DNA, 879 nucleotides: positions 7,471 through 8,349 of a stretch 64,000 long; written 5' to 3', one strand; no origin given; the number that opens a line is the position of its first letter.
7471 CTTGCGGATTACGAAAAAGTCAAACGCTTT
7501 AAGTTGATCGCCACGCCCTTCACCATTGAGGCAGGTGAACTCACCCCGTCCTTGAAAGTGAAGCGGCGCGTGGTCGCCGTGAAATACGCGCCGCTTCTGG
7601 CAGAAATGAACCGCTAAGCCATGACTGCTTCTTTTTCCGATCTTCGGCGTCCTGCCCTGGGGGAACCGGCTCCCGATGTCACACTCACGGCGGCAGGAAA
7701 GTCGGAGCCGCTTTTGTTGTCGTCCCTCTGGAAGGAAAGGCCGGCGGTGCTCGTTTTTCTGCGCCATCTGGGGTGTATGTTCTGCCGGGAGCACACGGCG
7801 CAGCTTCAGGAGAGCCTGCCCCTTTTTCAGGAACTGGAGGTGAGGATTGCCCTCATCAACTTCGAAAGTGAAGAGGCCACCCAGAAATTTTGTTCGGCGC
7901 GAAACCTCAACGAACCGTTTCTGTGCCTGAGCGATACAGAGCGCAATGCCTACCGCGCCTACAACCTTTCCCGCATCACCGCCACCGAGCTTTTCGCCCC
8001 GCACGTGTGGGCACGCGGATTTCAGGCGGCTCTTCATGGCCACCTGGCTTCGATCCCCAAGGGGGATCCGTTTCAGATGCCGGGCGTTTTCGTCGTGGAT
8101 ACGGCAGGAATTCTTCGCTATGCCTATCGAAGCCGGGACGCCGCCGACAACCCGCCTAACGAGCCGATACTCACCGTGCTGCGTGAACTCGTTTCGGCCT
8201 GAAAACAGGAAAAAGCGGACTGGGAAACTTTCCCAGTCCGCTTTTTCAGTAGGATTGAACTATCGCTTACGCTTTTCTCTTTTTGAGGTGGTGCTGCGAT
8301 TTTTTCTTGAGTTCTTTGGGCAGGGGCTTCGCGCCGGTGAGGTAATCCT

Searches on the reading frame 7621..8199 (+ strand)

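Call 57: search_protein_families(library=pfam, proteins=[window:7621-8199:+], max_evalue=0.00001)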
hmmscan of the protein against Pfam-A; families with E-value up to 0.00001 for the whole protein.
window:7621-8199:+ (193 aa): 3 families
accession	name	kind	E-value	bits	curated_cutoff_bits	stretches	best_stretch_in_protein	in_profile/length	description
PF00578.27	AhpC-TSA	-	3.7e-17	62.9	26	1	14-167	2-123/124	AhpC/TSA family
PF13911.12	AhpC-TSA_2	-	3.2e-11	44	27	1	61-172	1-113/114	AhpC/TSA antioxidant enzyme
PF08534.16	Redoxin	-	4.1e-11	43.3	26.6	1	14-117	3-105/148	Redoxin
